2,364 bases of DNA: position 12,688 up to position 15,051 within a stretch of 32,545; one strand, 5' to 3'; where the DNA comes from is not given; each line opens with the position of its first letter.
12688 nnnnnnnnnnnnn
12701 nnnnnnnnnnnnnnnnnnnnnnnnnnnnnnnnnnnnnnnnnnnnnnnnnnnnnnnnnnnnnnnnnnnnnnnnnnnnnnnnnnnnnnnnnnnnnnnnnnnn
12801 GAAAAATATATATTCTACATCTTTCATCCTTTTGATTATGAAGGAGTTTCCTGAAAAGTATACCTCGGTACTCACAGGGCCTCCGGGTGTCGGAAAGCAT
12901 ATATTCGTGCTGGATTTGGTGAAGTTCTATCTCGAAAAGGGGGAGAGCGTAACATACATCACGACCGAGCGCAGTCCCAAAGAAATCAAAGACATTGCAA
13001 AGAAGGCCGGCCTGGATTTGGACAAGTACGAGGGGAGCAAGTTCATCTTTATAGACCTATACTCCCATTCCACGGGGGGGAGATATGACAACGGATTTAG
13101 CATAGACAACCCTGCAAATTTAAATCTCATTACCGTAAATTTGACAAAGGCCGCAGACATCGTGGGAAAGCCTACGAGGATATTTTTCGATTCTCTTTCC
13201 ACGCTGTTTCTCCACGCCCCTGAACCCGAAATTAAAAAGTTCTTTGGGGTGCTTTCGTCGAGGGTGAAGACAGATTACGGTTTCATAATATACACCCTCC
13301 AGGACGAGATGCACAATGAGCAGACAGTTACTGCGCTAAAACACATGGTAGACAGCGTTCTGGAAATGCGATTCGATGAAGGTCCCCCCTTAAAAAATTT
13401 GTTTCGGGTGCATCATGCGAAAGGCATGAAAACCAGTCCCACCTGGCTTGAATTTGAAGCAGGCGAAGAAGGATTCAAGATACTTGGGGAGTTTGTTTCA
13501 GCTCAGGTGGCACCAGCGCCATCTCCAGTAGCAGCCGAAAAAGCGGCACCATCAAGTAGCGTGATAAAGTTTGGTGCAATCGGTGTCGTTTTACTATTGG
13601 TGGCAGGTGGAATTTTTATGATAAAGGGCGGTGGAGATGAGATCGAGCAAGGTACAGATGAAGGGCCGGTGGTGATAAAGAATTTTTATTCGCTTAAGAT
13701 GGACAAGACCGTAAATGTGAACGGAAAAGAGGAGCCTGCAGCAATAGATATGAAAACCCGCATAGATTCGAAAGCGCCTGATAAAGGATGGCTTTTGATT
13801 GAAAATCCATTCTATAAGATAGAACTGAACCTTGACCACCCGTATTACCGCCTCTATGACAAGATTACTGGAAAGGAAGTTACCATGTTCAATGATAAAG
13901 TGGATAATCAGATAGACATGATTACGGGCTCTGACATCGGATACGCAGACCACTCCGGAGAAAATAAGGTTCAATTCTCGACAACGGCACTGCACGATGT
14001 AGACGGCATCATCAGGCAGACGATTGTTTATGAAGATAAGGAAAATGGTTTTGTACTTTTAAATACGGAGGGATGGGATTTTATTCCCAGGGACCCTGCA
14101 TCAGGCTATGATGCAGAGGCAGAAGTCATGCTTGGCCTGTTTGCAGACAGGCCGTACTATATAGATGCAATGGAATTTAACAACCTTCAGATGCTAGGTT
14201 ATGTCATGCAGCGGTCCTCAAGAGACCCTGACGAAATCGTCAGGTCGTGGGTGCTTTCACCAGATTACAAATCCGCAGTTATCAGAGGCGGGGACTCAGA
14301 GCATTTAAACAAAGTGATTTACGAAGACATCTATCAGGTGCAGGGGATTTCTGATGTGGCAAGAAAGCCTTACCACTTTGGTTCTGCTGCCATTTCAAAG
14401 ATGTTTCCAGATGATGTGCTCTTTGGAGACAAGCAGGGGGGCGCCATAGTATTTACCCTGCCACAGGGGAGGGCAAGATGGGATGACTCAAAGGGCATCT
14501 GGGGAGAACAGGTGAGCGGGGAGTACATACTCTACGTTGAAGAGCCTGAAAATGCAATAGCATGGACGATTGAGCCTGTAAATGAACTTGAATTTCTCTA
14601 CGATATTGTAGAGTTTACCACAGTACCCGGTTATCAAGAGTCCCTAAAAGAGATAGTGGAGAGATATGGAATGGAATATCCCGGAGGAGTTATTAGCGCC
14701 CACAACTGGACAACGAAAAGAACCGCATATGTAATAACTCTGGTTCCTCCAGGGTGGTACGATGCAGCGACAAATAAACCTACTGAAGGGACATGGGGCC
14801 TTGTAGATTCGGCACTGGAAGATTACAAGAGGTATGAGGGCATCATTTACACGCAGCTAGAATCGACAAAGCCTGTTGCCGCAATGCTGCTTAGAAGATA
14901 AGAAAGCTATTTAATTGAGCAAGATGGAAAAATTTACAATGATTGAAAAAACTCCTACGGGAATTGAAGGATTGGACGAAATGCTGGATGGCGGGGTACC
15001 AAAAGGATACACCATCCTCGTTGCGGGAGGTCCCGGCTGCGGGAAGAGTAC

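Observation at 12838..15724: Membrane-spanning KaiC/ArlH-like ATPase with a large unknown ectodomain, paired with a canonical soluble KaiC-like ATPase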

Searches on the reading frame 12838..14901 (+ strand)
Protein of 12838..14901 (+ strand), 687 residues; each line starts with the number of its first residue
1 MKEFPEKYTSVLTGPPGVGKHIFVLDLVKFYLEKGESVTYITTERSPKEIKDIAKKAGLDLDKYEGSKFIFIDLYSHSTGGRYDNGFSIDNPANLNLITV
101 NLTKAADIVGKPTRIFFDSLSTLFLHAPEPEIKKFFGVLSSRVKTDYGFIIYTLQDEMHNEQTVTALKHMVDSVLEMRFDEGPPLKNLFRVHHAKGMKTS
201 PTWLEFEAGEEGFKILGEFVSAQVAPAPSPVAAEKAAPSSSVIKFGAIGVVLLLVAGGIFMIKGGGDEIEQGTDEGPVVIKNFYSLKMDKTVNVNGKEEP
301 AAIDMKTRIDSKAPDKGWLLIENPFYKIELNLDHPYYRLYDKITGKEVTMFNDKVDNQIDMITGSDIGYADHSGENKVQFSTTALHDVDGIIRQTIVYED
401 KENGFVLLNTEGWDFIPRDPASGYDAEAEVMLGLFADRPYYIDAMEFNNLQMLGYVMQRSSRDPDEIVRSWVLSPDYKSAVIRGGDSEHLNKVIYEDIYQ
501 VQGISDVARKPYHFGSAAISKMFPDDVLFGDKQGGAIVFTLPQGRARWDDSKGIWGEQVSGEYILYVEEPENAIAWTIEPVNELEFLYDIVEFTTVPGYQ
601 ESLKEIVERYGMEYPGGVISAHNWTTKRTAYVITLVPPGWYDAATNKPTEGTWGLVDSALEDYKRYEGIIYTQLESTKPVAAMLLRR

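Call 3: search_protein_families(library=pfam, proteins=[window:12838-14901:+], max_evalue=0.01)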
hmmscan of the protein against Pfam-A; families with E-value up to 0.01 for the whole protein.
window:12838-14901:+ (687 aa): 4 families
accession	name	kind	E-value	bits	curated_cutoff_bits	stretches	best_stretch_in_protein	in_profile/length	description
PF06745.19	ATPase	-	8.1e-18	65.1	26.6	1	4-216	16-227/231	KaiC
PF24336.1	DUF7504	-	6.7e-09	36.9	27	1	89-176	84-178/179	Family of unknown function (DUF7504)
PF14417.12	MEDS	-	0.0031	17.8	29.8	1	26-75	19-69/161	MEDS: MEthanogen/methylotroph, DcmR Sensory domain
PF23365.1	DUF7090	-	0.0035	17.5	27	0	110-180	116-185/192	Family of unknown function (DUF7090)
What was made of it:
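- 12847..13485 (+): Cytoplasmic KaiC-superfamily domain (res 4-216). It lacks the N-terminal TGIxGLD strand of canonical KaiC-like proteins. Pfam PF06745 E 8e-18 (call 3).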

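Call 5: find_homologous_proteins(query=window:12838-14901:+)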
Query window:12838-14901:+ (687 aa): 50 proteins with E <= 0.001 among 8000 candidates.
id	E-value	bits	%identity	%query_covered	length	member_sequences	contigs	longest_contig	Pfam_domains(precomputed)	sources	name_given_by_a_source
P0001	0.0e+0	1574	100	100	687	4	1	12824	PF06745.20,PF24336.2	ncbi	-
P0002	0.0e+0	1304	82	100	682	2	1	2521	PF06745.20,PF24336.2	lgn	-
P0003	0.0e+0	1300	81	100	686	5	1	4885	PF06745.20,PF24336.2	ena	-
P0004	0.0e+0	1290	80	100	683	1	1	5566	PF06745.20,PF24336.2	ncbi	ncbi:MAG: ATPase domain-containing protein [Candidatus Hydrothermarchaeaceae archaeon]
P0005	0.0e+0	1263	78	100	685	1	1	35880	PF06745.20,PF24336.2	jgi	jgi:KaiC/GvpD/RAD55 family RecA-like ATPase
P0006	0.0e+0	1248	79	100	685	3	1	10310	PF06745.20,PF24336.2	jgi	jgi:KaiC/GvpD/RAD55 family RecA-like ATPase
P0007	0.0e+0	1227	77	100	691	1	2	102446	PF06745.20,PF24336.2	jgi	jgi:KaiC/GvpD/RAD55 family RecA-like ATPase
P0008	0.0e+0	1147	70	100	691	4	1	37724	PF06745.20,PF24336.2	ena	-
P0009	2.7e-287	973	77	77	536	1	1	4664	-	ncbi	ncbi:MAG: hypothetical protein V3R93_03710, partial [Candidatus Hydrothermarchaeaceae archaeon]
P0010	7.0e-282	955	58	100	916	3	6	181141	PF13431.13,PF13240.12,PF23914.2,PF06745.20,PF13414.13,PF13428.13,PF24336.2,PF14559.13,PF23365.2,PF00515.35,PF13424.13,PF13432.13,PF13181.13,PF01239.29,PF07719.24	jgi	jgi:KaiC/GvpD/RAD55 family RecA-like ATPase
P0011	1.2e-271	921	55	100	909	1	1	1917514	PF13431.13,PF13240.12,PF06745.20,PF13414.13,PF13428.13,PF24336.2,PF13248.12,PF13371.13,PF00515.35,PF13424.13,PF13432.13,PF13181.13,PF07719.24,PF20720.4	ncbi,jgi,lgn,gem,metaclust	metaclust:\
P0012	5.0e-261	886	58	100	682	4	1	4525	PF06745.20,PF24336.2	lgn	-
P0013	1.2e-243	829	55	100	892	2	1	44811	PF13431.13,PF06745.20,PF13414.13,PF00515.35,PF13432.13,PF13428.13,PF13181.13,PF24336.2,PF07719.24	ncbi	-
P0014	3.3e-239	814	54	100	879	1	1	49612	PF13431.13,PF13240.12,PF23914.2,PF06745.20,PF13414.13,PF13428.13,PF24336.2,PF14559.13,PF00515.35,PF13432.13,PF13181.13,PF07719.24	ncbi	-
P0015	1.1e-237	809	52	99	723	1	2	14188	PF06745.20,PF24336.2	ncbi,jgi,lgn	jgi:KaiC/GvpD/RAD55 family RecA-like ATPase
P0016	3.3e-236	804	53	100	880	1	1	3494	PF13431.13,PF13240.12,PF23914.2,PF06745.20,PF13414.13,PF24336.2,PF14559.13,PF00515.35,PF13432.13,PF13181.13,PF07719.24,PF20720.4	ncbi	-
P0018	1.0e-234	799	52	99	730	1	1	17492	PF06745.20,PF23365.2,PF24336.2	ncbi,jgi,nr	ncbi:MAG: hypothetical protein GXO65_06520 [Euryarchaeota archaeon]|nr:hypothetical protein [Euryarc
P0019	2.3e-233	795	53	100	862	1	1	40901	PF13431.13,PF13240.12,PF06745.20,PF13414.13,PF13428.13,PF24336.2,PF14559.13,PF13371.13,PF00515.35,PF13432.13,PF13181.13,PF01239.29,PF07719.24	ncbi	-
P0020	3.0e-231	788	51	99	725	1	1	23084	PF06745.20,PF24336.2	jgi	jgi:KaiC/GvpD/RAD55 family RecA-like ATPase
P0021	2.3e-229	781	51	100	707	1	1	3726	PF06745.20,PF24336.2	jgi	jgi:KaiC/GvpD/RAD55 family RecA-like ATPase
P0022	3.0e-228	778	51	100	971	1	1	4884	PF13431.13,PF13240.12,PF23914.2,PF06745.20,PF13414.13,PF13428.13,PF24336.2,PF13371.13,PF00515.35,PF13432.13,PF13181.13,PF07719.24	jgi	-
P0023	1.1e-227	776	53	100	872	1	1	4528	PF14559.13,PF13431.13,PF23914.2,PF06745.20,PF13414.13,PF00515.35,PF13432.13,PF13428.13,PF13181.13,PF24336.2,PF07719.24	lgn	-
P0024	3.1e-225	768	51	100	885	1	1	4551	PF13431.13,PF13240.12,PF23914.2,PF06745.20,PF13414.13,PF13428.13,PF24336.2,PF14559.13,PF13371.13,PF00515.35,PF13432.13,PF06552.19,PF13181.13,PF01239.29,PF07719.24,PF13481.13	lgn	-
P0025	7.5e-209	714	49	100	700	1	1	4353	PF06745.20,PF23365.2,PF14417.13,PF24336.2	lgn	-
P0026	4.4e-207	708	50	100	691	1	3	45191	PF06745.20,PF23365.2,PF24336.2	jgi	-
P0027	3.2e-206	705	48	100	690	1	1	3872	PF06745.20,PF24336.2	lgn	-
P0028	2.0e-200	686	47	100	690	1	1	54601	PF06745.20,PF24336.2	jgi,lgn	-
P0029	7.1e-179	615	44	99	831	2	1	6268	PF13240.12,PF06745.20,PF24336.2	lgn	-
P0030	1.4e-177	610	45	99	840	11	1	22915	PF13240.12,PF06745.20,PF00515.35,PF24336.2,PF07719.24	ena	-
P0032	5.1e-164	565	42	99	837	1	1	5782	PF06745.20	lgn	-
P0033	1.2e-162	561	42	99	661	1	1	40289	PF06745.20,PF24336.2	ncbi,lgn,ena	-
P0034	1.2e-159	551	42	99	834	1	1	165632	PF06745.20,PF24336.2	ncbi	-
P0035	3.2e-157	543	41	99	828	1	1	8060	PF13240.12,PF06745.20,PF23365.2,PF24336.2,PF07719.24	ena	-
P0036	1.5e-156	541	50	28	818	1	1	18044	PF06745.20,PF13432.13,PF24336.2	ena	-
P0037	1.6e-155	537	40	99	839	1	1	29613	PF14559.13,PF06745.20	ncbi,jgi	-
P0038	1.5e-154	534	40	100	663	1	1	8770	PF06745.20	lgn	-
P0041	1.6e-131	458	47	65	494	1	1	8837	-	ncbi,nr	ncbi:MAG: hypothetical protein HY930_05955 [Euryarchaeota archaeon]|nr:hypothetical protein [Euryarc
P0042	3.1e-131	457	58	45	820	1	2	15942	PF13240.12,PF02369.23,PF12773.14,PF10571.16,PF13248.12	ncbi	ncbi:MAG: zinc-ribbon domain-containing protein [Candidatus Hydrothermarchaeales archaeon]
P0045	3.8e-81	292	65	29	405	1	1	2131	PF13431.13,PF13240.12,PF23914.2,PF06745.20,PF13414.13,PF14417.13,PF13428.13,PF24336.2,PF14559.13,PF13371.13,PF00515.35,PF13432.13,PF13181.13,PF01239.29,PF07719.24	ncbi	ncbi:MAG: tetratricopeptide repeat protein, partial [Candidatus Hydrothermarchaeales archaeon]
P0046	5.0e-66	242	50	31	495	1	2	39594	PF06745.20,PF23365.2,PF24336.2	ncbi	ncbi:MAG: RAD55 family ATPase [Candidatus Hydrothermarchaeales archaeon]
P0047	6.6e-66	241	45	38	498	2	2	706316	PF06745.20,PF24336.2,PF13481.13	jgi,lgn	jgi:KaiC/GvpD/RAD55 family RecA-like ATPase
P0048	1.2e-63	234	42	41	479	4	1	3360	PF06745.20,PF23365.2,PF24336.2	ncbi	-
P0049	1.7e-63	233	55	31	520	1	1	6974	PF06745.20,PF23365.2,PF24336.2,PF13481.13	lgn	-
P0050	6.3e-60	221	51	32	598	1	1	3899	PF13173.13,PF06745.20,PF06068.20,PF00004.36,PF13401.13,PF05496.19,PF17862.8,PF07728.21,PF24336.2,PF04851.22,PF13191.13,PF04212.25,PF13481.13,PF20720.4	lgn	-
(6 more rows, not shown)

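Call 11: find_encoding_contigs(protein=P0007, flank=8000, max_places=2)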
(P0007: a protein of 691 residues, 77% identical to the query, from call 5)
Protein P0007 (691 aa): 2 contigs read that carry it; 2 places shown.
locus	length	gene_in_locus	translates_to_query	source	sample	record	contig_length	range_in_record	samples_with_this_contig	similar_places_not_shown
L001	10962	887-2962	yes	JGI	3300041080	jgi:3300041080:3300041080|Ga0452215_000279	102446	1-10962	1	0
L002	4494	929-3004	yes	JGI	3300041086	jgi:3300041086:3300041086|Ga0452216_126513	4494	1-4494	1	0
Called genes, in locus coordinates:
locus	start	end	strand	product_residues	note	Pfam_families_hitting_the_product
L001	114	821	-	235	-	PF00149:Metallophos, PF12850:Metallophos_2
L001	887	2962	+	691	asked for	PF06745:ATPase, PF24336:DUF7504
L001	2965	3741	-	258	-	PF03796:DnaB_C (weak), PF06745:ATPase, PF13481:AAA_25 (weak), PF23442:DUF7125 (faint)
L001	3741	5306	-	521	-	PF00437:T2SSE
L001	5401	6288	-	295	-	PF01206:TusA, PF02635:DsrE (weak), PF13686:DrsE_2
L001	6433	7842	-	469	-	PF01420:Methylase_S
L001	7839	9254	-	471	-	PF12161:HsdM_N (weak), PF02384:N6_Mtase, PF01170:UPF0020 (weak), PF20473:MmeI_Mtase (weak), PF07669:Eco57I (weak)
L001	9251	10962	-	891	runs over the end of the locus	PF04313:HSDR_N (faint), PF00270:DEAD, PF04851:ResIII, PF18766:SWI2_SNF2, PF08463:EcoEI_R_C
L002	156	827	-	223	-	PF00149:Metallophos, PF12850:Metallophos_2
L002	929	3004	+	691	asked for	PF06745:ATPase, PF24336:DUF7504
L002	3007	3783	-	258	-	PF03796:DnaB_C (weak), PF06745:ATPase, PF13481:AAA_25 (weak), PF23442:DUF7125 (faint)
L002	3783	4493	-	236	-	?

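Call 12: find_encoding_contigs(protein=P0011, flank=8000, max_places=2)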
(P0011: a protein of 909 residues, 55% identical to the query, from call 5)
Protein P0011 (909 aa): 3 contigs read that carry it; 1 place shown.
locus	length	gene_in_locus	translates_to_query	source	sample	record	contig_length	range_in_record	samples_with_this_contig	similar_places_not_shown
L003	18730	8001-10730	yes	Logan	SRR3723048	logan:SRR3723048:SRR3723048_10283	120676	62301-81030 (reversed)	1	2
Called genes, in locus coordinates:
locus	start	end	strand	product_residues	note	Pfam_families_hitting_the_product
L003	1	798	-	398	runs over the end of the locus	PF08714:Fae, PF00215:OMPdecase, PF00834:Ribul_P_3_epim (weak)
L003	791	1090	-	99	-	-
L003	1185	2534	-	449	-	PF02386:TrkH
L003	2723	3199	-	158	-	PF18306:LDcluster4, PF03641:Lysine_decarbox (weak)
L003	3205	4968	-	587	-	PF02463:SMC_N (faint), PF13175:AAA_15 (faint), PF00005:ABC_tran, PF13304:AAA_21 (faint), PF00005:ABC_tran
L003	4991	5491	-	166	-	-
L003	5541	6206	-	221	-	PF00149:Metallophos, PF12850:Metallophos_2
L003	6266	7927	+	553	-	-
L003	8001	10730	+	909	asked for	PF13240:Zn_Ribbon_1 (weak), PF13248:Zn_ribbon_3 (weak), PF13432:TPR_16 (weak), PF00515:TPR_1, PF07719:TPR_2, PF13181:TPR_8, PF06745:ATPase, PF24336:DUF7504, +6 more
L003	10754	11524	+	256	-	PF03796:DnaB_C (weak), PF06745:ATPase, PF13481:AAA_25 (weak), PF23442:DUF7125 (faint)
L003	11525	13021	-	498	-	PF00437:T2SSE, PF23989:PilB3_C (weak)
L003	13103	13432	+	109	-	-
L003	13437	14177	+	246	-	PF00705:PCNA_N, PF02144:Rad1 (weak), PF04139:Rad9, PF02747:PCNA_C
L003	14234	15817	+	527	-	PF04104:DNA_primase_lrg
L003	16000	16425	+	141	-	PF01863:YgjP-like, PF10263:SprT-like (weak)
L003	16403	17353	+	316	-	PF01896:DNA_primase_S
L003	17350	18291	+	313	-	PF03706:LPG_synthase_TM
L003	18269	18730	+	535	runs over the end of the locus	PF10131:PTPS_related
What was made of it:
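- On Type IV pilus assembly system: They are not syntenic with the trio in L003 (call 12).
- The pilin cluster is not syntenic in the relative with the longest context (L003, call 12).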

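Call 21: find_encoding_contigs(protein=P0034, flank=8000, max_places=1)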
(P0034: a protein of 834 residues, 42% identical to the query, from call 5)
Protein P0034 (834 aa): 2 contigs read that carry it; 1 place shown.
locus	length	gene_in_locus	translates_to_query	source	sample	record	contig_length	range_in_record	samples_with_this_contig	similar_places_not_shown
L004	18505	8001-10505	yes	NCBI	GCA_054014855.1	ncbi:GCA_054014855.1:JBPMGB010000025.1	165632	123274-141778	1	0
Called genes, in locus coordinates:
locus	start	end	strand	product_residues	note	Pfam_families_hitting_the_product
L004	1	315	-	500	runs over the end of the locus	PF04563:RNA_pol_Rpb2_1, PF04561:RNA_pol_Rpb2_2, PF04565:RNA_pol_Rpb2_3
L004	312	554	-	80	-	PF01191:RNA_pol_Rpb5_C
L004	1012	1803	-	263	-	-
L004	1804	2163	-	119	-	PF03259:Robl_LC7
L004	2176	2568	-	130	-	-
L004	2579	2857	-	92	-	-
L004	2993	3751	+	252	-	PF06745:ATPase, PF13481:AAA_25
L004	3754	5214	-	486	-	PF00437:T2SSE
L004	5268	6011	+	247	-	-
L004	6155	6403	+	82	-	PF26688:RHH_12 (weak)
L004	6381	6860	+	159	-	PF01850:PIN (weak), PF10130:PIN_2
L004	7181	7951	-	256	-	PF00142:Fer4_NifH (weak), PF01656:CbiA, PF02374:ArsA_ATPase (weak), PF06564:CBP_BcsQ, PF09140:MipZ (weak), PF10609:ParA, PF13614:AAA_31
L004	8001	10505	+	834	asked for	PF06745:ATPase, PF24336:DUF7504 (weak)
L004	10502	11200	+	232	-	PF00535:Glycos_transf_2, PF10111:Glyco_tranf_2_2, PF13641:Glyco_tranf_2_3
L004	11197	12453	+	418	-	PF13439:Glyco_transf_4, PF13579:Glyco_trans_4_4, PF00534:Glycos_transf_1, PF13692:Glyco_trans_1_4, PF13524:Glyco_trans_1_2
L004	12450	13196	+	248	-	PF01887:SAM_HAT_N, PF20257:SAM_HAT_C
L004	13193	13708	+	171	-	PF01467:CTP_transf_like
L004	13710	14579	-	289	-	PF01702:TGT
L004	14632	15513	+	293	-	PF24034:DUF7343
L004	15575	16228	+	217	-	PF05573:NosL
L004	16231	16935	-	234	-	PF00149:Metallophos (weak), PF12850:Metallophos_2 (weak)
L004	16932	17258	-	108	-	PF09851:SHOCT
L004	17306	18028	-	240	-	PF03413:PepSY (faint)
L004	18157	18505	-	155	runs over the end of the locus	PF01047:MarR (weak), PF12802:MarR_2 (weak), PF13412:HTH_24 (weak), PF24034:DUF7343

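Call 22: find_encoding_contigs(protein=P0028, flank=8000, max_places=1)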
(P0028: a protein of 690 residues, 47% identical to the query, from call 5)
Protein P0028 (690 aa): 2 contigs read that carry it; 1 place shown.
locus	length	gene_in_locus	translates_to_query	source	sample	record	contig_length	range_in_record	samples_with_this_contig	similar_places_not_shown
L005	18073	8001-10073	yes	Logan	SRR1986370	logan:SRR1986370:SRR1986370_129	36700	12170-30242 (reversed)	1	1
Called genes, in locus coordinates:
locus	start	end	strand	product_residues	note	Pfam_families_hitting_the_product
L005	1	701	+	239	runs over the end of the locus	-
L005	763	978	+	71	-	PF02416:TatA_B_E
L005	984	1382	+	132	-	PF02416:TatA_B_E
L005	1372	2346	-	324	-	PF01968:Hydantoinase_A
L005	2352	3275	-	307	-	PF18301:preATP-grasp_3, PF03133:TTL (faint), PF14397:ATPgrasp_ST (faint), PF02655:ATP-grasp_3, PF07478:Dala_Dala_lig_C, PF08443:RimK, PF14398:ATPgrasp_YheCD (faint), PF13535:ATP-grasp_4 (faint)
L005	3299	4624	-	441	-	PF01210:NAD_Gly3P_dh_N (faint), PF03446:NAD_binding_2 (weak), PF03721:UDPG_MGDP_dh_N, PF00984:UDPG_MGDP_dh, PF03720:UDPG_MGDP_dh_C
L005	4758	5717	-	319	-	PF04122:CW_binding_2 (faint), PF12802:MarR_2 (faint), PF24034:DUF7343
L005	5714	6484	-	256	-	PF01884:PcrB, PF05690:ThiG (faint), PF00977:His_biosynth (weak)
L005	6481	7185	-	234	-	PF06745:ATPase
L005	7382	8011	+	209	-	PF02663:FmdE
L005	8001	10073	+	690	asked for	PF06745:ATPase, PF24336:DUF7504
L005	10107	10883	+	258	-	PF03796:DnaB_C (weak), PF06745:ATPase, PF13481:AAA_25 (weak), PF23442:DUF7125 (faint)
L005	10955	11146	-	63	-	PF00313:CSD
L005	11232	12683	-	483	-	PF00437:T2SSE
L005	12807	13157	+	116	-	-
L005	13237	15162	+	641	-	-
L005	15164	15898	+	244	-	PF00005:ABC_tran, PF13304:AAA_21 (faint)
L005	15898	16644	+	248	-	PF01061:ABC2_membrane, PF12698:ABC2_membrane_3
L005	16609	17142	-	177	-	PF01694:Rhomboid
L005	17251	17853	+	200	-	PF07690:MFS_1 (weak)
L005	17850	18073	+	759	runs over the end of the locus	PF01564:Spermine_synth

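Call 23: find_encoding_contigs(protein=P0042, flank=8000, max_places=2)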
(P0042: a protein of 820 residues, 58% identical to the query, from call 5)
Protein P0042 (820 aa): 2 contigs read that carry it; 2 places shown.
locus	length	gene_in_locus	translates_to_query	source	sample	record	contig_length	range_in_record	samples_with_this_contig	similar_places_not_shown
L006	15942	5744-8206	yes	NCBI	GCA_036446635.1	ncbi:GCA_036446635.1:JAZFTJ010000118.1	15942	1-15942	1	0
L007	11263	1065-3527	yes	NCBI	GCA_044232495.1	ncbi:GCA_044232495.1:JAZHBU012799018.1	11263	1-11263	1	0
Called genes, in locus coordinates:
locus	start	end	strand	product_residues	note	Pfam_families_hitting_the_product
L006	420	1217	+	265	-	PF00459:Inositol_P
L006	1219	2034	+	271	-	PF01513:NAD_kinase, PF20143:NAD_kinase_C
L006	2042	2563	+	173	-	PF17146:PIN_6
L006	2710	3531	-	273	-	PF01026:TatD_DNase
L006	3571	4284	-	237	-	PF01976:DUF116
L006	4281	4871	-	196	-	PF00352:TBP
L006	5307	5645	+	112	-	-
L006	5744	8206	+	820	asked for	PF10571:UPF0547 (faint), PF12773:DZR, PF13240:Zn_Ribbon_1 (faint), PF13248:Zn_ribbon_3 (weak), PF02369:Big_1 (weak)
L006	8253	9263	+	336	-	-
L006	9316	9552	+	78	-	PF02700:PurS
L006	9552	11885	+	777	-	PF18072:FGAR-AT_linker, PF00586:AIRS, PF02769:AIRS_C, PF00586:AIRS, PF02769:AIRS_C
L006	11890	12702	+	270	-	PF13507:GATase_5, PF01965:DJ-1_PfpI, PF00117:GATase (weak)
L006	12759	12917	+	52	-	-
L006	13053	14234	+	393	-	PF00438:S-AdoMet_synt_N, PF02772:S-AdoMet_synt_M, PF02773:S-AdoMet_synt_C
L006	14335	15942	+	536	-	PF04675:DNA_ligase_A_N, PF01068:DNA_ligase_A_M, PF09414:RNA_ligase (weak), PF04679:DNA_ligase_A_C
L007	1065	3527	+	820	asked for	PF10571:UPF0547 (faint), PF12773:DZR, PF13240:Zn_Ribbon_1 (faint), PF13248:Zn_ribbon_3 (weak), PF02369:Big_1 (weak)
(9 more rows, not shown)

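Call 42: search_protein_families(library=ncbifam, proteins=[window:12838-14901:+], max_evalue=0.01)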
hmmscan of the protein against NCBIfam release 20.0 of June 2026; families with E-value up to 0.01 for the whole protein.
window:12838-14901:+ (687 aa): 7 families
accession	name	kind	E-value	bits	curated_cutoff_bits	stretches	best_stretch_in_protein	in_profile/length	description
TIGR03881.1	KaiC_arch_4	hypoth_equivalog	6.3e-14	52.2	247.8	1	5-178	19-189/231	KaiC domain-containing protein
TIGR03877.1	thermo_KaiC_1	hypoth_equivalog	6.3e-11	42.2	307.25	1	4-181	19-197/238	KaiC domain-containing protein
NF006799.0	PRK09302.1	equivalog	1.5e-09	37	408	1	11-224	277-480/515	circadian clock protein KaiC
NF004723.0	PRK06067.1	subfamily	8.4e-07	28.7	194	1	11-179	38-196/243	flagellar accessory protein FlaH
TIGR03880.1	KaiC_arch_3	hypoth_equivalog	2.8e-06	27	249.45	1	4-76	13-85/224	KaiC domain-containing protein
NF052589.1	ArlH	equivalog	4.3e-06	26.6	215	1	4-199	17-205/229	archaellum protein ArlH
NF006320.0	PRK08533.1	equivalog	0.0096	15.5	215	0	12-178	29-184/230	flagellar accessory protein FlaH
